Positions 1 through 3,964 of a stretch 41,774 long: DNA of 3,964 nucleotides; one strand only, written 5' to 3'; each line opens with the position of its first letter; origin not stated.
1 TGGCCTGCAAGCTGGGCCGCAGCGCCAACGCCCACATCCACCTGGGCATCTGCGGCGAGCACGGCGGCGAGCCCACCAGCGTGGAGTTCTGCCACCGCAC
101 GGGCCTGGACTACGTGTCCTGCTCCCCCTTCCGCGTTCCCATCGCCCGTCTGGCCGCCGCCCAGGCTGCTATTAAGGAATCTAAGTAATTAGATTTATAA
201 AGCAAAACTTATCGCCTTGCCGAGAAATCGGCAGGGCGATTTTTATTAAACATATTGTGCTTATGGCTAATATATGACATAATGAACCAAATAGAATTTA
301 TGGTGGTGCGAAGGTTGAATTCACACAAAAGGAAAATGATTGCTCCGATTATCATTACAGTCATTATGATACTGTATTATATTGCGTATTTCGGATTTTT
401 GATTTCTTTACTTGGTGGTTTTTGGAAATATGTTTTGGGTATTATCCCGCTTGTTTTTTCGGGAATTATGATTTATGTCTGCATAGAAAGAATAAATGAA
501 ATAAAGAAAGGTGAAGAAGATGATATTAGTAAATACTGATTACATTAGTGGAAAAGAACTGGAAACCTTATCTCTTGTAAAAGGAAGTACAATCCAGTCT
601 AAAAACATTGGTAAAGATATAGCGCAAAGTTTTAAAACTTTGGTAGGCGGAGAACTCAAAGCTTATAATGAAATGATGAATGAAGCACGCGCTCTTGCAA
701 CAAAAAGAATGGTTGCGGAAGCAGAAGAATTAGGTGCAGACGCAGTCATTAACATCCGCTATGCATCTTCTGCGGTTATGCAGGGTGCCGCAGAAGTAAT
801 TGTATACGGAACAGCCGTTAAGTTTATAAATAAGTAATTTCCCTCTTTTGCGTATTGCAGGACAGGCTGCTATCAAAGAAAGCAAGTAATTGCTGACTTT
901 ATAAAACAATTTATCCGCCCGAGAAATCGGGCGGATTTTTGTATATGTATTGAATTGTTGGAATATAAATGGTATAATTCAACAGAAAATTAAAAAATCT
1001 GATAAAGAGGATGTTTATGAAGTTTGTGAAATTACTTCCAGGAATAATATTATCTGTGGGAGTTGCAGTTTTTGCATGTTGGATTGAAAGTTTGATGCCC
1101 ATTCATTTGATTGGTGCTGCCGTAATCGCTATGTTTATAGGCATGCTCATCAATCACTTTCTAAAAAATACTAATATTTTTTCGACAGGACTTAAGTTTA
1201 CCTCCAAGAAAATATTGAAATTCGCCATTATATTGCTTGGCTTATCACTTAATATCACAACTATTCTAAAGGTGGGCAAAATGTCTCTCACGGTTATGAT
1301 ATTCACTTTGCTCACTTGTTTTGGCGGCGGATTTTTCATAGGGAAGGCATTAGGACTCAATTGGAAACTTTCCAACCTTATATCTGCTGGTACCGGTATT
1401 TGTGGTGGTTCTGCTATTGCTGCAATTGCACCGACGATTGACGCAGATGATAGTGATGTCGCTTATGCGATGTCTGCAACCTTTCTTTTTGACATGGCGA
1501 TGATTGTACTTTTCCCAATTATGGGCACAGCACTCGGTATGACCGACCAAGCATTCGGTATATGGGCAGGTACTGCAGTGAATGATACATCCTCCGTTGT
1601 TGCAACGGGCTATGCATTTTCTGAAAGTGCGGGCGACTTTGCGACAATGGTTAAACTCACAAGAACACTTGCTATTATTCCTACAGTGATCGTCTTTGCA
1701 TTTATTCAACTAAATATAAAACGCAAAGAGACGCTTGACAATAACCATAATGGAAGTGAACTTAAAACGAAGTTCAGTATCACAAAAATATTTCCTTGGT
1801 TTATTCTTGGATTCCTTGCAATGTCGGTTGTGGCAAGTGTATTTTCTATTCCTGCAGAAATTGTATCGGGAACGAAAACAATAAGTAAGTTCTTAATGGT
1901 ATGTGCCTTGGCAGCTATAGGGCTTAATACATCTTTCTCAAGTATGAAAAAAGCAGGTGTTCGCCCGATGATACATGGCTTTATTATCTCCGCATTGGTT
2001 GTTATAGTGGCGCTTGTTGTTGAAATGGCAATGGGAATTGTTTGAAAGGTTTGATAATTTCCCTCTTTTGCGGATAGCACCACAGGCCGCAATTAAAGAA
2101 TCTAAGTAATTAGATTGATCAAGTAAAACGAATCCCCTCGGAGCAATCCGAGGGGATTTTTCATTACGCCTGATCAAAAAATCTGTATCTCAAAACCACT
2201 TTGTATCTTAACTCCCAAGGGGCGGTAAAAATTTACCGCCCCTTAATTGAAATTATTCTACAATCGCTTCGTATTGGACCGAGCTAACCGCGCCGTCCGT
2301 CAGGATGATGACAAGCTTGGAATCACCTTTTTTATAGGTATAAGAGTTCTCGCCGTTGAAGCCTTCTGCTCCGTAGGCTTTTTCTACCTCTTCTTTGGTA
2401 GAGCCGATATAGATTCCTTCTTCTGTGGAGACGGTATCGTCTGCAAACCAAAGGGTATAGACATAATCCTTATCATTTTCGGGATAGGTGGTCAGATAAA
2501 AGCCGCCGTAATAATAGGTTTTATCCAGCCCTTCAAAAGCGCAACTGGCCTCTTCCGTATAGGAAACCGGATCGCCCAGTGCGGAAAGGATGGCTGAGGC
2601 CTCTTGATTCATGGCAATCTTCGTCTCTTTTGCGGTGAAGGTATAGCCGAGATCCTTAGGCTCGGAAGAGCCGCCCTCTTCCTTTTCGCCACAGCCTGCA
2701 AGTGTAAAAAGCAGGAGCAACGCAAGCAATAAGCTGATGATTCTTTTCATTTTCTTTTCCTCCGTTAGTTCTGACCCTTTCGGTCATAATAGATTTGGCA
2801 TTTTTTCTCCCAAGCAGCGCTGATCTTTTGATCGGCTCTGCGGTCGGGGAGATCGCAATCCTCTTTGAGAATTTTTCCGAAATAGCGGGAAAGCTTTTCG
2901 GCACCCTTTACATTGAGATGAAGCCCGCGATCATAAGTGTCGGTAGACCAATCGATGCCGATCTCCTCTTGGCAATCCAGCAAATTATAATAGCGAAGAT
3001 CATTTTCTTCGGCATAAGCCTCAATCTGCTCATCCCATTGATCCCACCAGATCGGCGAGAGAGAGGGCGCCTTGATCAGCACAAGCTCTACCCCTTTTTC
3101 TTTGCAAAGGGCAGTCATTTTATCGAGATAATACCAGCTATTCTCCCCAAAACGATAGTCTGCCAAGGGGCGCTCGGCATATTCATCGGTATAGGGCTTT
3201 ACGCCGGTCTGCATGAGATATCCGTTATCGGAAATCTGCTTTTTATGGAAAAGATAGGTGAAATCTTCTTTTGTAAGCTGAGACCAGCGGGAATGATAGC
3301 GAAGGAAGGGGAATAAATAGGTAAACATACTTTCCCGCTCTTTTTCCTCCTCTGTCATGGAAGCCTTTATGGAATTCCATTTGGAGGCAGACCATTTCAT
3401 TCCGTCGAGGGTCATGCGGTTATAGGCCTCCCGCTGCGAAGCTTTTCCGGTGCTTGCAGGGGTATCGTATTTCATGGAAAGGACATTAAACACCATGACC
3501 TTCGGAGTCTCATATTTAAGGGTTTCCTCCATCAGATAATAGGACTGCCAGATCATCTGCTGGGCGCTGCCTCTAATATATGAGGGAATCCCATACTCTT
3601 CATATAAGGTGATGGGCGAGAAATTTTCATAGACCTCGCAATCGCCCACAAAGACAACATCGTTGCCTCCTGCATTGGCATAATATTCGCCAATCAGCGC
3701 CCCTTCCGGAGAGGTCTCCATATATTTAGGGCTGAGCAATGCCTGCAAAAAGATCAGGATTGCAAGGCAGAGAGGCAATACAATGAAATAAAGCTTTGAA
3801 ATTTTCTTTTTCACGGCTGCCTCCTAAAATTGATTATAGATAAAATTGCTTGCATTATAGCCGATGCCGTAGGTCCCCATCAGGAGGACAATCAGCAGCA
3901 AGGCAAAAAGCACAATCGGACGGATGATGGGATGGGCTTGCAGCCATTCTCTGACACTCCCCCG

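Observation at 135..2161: Three diverged direct copies of the ppdK tail plus terminator bracket two AT-rich, self-contained gene cassettes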

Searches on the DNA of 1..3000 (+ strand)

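Call 73: search_rna_families(source=window, start=1, end=3000, threshold=evalue, max_evalue=1)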
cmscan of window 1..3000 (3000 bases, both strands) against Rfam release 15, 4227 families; matches with E-value up to 1: 2.
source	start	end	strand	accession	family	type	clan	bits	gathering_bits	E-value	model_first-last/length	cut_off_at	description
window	2018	2163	+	RF02452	ncr1575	Gene; sRNA;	-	28.6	60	0.2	1-212/212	no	Bacillus sRNA ncr1575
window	176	249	+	RF02371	PyrG_leader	Cis-reg; leader;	-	27.6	65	0.79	1-78/78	no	PyrG leader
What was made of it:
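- There is no attC-like structure and no hit to any Rfam family (call 73).
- Tried and rejected: Known RNA family: only sub-threshold Rfam hits at E 0.2-0.8 (call 73).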

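Call 80: search_dna_similar(query=window:135-2165:+, collection=plasmids, mode=near, max_rows=10)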
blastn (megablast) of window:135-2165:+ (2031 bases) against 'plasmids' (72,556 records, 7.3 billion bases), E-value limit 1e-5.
No match.

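Call 81: search_dna_similar(query=window:135-2165:+, collection=phages, mode=near, max_rows=10)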
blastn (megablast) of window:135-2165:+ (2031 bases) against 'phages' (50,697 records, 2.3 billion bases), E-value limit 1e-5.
No match.
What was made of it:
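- Tried and rejected: Megablast of 135-2165 finds nothing in the phage or plasmid collections (calls 80-81).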

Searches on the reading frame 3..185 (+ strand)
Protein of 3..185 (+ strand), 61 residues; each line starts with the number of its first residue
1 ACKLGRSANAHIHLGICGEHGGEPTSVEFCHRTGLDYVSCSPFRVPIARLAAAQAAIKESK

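Call 12: search_protein_families(library=pfam, proteins=[window:3-185:+], max_evalue=0.01)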
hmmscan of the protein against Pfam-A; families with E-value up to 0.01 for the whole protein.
window:3-185:+ (61 aa): 1 family
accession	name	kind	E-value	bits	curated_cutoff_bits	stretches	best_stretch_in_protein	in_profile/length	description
PF02896.24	PEP-utilizers_C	-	5e-12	46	22.8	1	9-56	245-292/293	PEP-utilising enzyme, PEP-binding domain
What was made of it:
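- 3..188 (+): 3' end of ppdK (61 codons plus stop). GC-rich host codons run up to GCC at 159-161. The AT-rich tail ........* starts at 162. PF02896 PEP-utilizers_C at E=5e-12 (call 12).
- On SCC / psi-SCC-type cassette chromosome: The target gene is ppdK (PF02896 tail, call 12).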

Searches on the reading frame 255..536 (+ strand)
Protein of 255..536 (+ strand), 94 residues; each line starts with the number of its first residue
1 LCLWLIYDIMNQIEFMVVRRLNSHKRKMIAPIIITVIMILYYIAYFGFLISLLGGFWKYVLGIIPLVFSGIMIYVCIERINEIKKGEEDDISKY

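Call 12: search_protein_families(library=pfam, proteins=[window:255-536:+], max_evalue=0.01)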
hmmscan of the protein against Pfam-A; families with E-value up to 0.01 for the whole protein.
window:255-536:+ (94 aa): 0 families

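Call 61: search_protein_families(library=pfam, proteins=[window:300-536:+], max_evalue=0.0001)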
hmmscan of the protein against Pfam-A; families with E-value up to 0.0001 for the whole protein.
window:300-536:+ (79 aa): 0 families

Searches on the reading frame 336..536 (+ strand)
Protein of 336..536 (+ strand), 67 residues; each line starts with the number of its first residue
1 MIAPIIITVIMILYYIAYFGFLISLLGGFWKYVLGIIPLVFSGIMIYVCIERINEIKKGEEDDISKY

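Call 78: search_protein_families(library=ncbifam, proteins=[window:336-536:+], max_evalue=0.00001)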
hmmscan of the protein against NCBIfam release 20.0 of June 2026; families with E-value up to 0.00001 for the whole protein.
window:336-536:+ (67 aa): 0 families

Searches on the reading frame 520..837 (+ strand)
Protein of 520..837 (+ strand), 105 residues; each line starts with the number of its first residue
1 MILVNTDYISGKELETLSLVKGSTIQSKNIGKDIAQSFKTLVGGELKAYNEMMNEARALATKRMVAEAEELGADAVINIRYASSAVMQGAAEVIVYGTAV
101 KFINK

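Call 12: search_protein_families(library=pfam, proteins=[window:520-834:+], max_evalue=0.01)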
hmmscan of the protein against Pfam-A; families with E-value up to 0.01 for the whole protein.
window:520-834:+ (105 aa): 2 families
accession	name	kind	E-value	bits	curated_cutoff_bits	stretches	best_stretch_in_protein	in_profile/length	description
PF01906.23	YbjQ_1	-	6.2e-36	123.6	23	1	1-101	1-102/103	Putative heavy-metal-binding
PF03309.20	Pan_kinase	-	0.0041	17.4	24.7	1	53-102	85-135/205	Type III pantothenate kinase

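Call 14: find_encoding_contigs(protein=window:520-837:+, flank=10000, max_places=10)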
Protein window:520-837:+ (105 aa): 24 contigs read that carry it; 10 places shown.
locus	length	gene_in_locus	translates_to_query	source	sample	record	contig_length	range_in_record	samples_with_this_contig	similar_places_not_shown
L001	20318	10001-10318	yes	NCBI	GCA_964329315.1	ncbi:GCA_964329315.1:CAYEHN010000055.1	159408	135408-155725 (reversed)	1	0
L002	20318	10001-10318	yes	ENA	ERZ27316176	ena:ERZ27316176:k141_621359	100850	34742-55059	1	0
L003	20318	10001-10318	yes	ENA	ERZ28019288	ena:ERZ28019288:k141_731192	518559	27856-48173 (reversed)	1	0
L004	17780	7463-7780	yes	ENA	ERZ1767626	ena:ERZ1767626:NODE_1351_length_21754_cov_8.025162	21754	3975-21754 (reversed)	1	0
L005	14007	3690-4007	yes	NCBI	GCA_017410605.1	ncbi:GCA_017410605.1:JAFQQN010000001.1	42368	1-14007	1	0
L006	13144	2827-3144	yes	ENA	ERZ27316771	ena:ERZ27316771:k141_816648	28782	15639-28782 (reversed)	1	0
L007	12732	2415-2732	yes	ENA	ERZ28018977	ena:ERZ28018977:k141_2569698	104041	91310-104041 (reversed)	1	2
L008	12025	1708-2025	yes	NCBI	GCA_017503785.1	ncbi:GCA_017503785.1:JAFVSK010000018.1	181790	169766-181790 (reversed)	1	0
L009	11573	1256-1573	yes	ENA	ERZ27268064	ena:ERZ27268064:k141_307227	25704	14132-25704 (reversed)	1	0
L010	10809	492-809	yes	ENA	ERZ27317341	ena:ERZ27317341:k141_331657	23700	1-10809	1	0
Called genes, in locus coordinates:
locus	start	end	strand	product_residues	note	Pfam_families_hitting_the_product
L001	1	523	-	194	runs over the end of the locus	PF01195:Pept_tRNA_hydro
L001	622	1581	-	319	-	PF13793:Pribosyltran_N, PF00156:Pribosyltran, PF14572:Pribosyl_synth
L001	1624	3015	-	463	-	PF00483:NTP_transferase, PF01128:IspD (weak), PF12804:NTP_transf_3, PF25084:LbH_EIF2B, PF00132:Hexapep, PF25087:GMPPB_C, PF00132:Hexapep (weak)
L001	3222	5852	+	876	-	PF01326:PPDK_N, PF00391:PEP-utilizers, PF02896:PEP-utilizers_C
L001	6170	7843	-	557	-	PF05593:RHS_repeat (weak)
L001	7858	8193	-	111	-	PF01906:YbjQ_1 (weak)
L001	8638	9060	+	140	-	-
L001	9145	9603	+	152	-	-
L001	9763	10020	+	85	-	-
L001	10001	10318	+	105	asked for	PF01906:YbjQ_1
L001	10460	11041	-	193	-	PF13306:LRR_5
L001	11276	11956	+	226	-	-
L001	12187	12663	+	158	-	PF00583:Acetyltransf_1, PF13673:Acetyltransf_10, PF13508:Acetyltransf_7, PF08445:FR47 (weak)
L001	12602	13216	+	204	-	PF14512:TM1586_NiRdase (faint), PF00881:Nitroreductase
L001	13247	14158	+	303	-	PF04616:Glyco_hydro_43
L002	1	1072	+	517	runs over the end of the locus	PF03553:Na_H_antiporter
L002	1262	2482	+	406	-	PF00291:PALP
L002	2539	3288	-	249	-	PF01555:N6_N4_Mtase, PF01170:UPF0020, PF13847:Methyltransf_31 (weak), PF08241:Methyltransf_11 (faint), PF13649:Methyltransf_25 (weak), PF01555:N6_N4_Mtase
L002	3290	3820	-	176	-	PF20472:PDDEXK_11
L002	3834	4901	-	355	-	PF02086:MethyltransfD12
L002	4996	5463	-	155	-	PF06908:YpsA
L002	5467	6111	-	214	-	PF25084:LbH_EIF2B, PF25087:GMPPB_C (weak), PF00132:Hexapep, PF24894:Hexapep_GlmU, PF25087:GMPPB_C (weak), PF00132:Hexapep, PF14602:Hexapep_2 (weak)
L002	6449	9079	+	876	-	PF01326:PPDK_N, PF00391:PEP-utilizers, PF02896:PEP-utilizers_C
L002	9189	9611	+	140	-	-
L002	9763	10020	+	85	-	-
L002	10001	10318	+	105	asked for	PF01906:YbjQ_1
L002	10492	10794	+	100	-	-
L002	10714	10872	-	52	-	-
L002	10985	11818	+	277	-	PF04294:VanW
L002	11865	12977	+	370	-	PF01963:TraB_PrgY_gumN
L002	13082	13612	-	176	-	PF14512:TM1586_NiRdase (faint), PF00881:Nitroreductase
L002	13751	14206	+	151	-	PF04397:LytTR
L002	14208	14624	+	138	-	PF11457:DUF3021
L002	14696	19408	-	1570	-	PF00754:F5_F8_type_C, PF06458:MucBP (faint), PF02230:Abhydrolase_2 (faint), PF00326:Peptidase_S9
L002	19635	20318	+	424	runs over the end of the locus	PF09861:Lar_N, PF21113:LarA_C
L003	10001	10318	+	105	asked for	PF01906:YbjQ_1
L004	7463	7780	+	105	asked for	PF01906:YbjQ_1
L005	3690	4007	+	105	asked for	PF01906:YbjQ_1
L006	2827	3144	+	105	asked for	PF01906:YbjQ_1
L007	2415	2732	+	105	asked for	PF01906:YbjQ_1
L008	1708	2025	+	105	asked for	PF01906:YbjQ_1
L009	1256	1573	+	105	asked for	PF01906:YbjQ_1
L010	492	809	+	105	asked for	PF01906:YbjQ_1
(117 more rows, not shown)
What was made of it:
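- On Integron: The genes upstream of ppdK differ between genomes (call 14).
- The genes flanking ppdK differ between genomes (call 14).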

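Call 43: find_related_loci(query=L002:8480-9076:+, collection=metagenome_contigs, flank=10000)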
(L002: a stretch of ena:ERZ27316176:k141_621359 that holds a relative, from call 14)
Query L002:8480-9076:+ (199 aa) in metagenome_contigs; peptide patterns used: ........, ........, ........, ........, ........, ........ (x = any residue, [..] = any of these).
600 stretches matched a pattern (row limit reached: there are more); 594 encode a relative of the query (tblastn E <= 1e-3); the best 80 are kept; 80 distinct loci.
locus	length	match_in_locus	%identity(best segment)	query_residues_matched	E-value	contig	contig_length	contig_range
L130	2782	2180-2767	89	1-196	1e-117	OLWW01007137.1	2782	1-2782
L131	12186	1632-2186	88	1-185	2e-112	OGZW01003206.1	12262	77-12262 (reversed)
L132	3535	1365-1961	93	1-199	5e-114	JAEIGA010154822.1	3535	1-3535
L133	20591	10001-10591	82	1-197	1e-111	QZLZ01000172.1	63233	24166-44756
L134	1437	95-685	82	1-197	2e-120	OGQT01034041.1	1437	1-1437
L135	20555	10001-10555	88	1-185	4e-111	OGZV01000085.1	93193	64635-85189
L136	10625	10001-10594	81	2-199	8e-111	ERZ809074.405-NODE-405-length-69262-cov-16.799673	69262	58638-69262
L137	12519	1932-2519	82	1-196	2e-110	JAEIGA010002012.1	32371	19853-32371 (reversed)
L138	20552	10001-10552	86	2-185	2e-110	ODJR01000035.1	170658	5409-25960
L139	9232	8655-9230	84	2-193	2e-110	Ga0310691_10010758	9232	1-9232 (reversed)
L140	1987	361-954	86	2-199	8e-117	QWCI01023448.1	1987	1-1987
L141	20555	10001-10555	87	1-185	2e-110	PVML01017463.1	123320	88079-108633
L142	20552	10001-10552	86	2-185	1e-110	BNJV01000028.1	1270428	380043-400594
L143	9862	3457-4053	81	1-199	3e-110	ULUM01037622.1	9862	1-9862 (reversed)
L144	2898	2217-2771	86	1-185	1e-113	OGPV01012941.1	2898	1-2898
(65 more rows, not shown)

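Call 78: search_protein_families(library=ncbifam, proteins=[window:520-834:+], max_evalue=0.00001)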
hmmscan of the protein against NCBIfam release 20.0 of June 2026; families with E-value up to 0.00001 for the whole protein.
window:520-834:+ (105 aa): 5 families
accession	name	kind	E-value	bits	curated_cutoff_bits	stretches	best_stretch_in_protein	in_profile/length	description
NF002989.0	PRK03732.1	equivalog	1e-24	86.8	181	1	2-101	9-109/114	hypothetical protein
NF009496.0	PRK12856.1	subfamily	6.2e-13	48.9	177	1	1-101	1-102/103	hypothetical protein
NF009495.0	PRK12855.1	subfamily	1.7e-12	47.5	180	1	1-101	1-102/103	hypothetical protein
NF002776.0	PRK02877.1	equivalog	3.8e-12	46.3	160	1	1-101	1-104/107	hypothetical protein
NF002224.0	PRK01119.1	equivalog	2.6e-10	40.3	169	1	1-102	1-105/110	putative heavy metal-binding protein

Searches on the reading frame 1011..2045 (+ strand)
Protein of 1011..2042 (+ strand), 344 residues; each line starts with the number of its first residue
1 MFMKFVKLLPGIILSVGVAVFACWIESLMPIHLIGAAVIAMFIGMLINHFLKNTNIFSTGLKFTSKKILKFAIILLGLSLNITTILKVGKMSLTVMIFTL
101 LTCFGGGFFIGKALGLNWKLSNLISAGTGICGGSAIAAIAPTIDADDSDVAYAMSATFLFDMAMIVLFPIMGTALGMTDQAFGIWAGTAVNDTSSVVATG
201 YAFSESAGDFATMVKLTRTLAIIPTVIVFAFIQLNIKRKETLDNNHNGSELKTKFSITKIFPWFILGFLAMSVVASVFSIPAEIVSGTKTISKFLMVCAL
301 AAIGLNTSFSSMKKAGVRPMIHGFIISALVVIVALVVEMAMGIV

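Call 12: search_protein_families(library=pfam, proteins=[window:1011-2042:+], max_evalue=0.01)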
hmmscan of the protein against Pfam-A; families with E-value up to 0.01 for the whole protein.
window:1011-2042:+ (344 aa): 2 families
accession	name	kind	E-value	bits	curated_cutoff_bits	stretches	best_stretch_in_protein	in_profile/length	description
PF03601.19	Cons_hypoth698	-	1.6e-78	264.1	24.5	1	10-322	1-303/304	Conserved hypothetical protein 698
PF05818.17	TraT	-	0.0065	16.7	31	0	83-156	67-139/214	Enterobacterial TraT complement resistance protein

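Call 13: find_encoding_contigs(protein=window:1017-2045:+, flank=10000, max_places=10)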
Protein window:1017-2045:+ (342 aa): no gene with exactly this product is on record in the collection.
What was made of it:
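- Tried and rejected: Exact look-up of the YeiH-like protein: not on record (call 13).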

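Call 78: search_protein_families(library=ncbifam, proteins=[window:1017-2042:+], max_evalue=0.00001)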
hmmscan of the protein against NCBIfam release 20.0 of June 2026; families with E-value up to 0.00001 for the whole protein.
window:1017-2042:+ (342 aa): 1 family
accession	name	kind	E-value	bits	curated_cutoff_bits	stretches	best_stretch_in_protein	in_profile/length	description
TIGR00698.1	TIGR00698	subfamily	2.1e-42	145.6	232.6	1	11-338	11-330/335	YeiH family putative sulfate export transporter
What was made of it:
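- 942..2054 (+): Cassette 2: promoter-like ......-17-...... with TG (950-978) and YeiH/PF03601 membrane protein 1017-2045. 38% GC. Absent from a conspecific strain. PF03601 at E=1.6e-78 and TIGR00698 (calls 12, 78).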

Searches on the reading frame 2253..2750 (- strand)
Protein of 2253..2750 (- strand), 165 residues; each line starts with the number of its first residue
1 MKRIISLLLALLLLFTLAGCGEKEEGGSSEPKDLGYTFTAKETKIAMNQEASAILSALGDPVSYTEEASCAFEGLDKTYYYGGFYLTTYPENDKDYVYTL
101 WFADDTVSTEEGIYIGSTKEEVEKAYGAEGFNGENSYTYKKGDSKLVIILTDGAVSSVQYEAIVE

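Call 12: search_protein_families(library=pfam, proteins=[window:2256-2750:-], max_evalue=0.01)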
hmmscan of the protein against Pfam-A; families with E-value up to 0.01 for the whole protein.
window:2256-2750:- (165 aa): 0 families

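Call 52: find_encoding_contigs(protein=window:2253-2750:-, flank=10000, max_places=10)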
Protein window:2253-2750:- (165 aa): 2 contigs read that carry it; 2 places shown.
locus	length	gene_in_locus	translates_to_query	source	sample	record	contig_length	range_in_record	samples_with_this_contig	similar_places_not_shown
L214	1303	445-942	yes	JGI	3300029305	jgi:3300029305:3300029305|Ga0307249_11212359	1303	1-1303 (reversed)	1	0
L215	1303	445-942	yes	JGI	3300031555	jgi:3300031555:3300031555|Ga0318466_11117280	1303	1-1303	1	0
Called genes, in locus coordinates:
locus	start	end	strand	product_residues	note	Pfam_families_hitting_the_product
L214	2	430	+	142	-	?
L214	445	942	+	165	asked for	-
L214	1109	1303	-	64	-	?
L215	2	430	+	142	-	?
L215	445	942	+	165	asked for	-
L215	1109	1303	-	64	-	?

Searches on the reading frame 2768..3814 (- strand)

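Call 12: search_protein_families(library=pfam, proteins=[window:2768-3814:-], max_evalue=0.01)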
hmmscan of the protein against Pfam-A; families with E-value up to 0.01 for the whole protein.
window:2768-3814:- (349 aa): 1 family
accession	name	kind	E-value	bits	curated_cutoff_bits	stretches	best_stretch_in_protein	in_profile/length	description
PF13472.12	Lipase_GDSL_2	-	0.003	18.5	32.9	0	230-306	89-177/178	GDSL-like Lipase/Acylhydrolase family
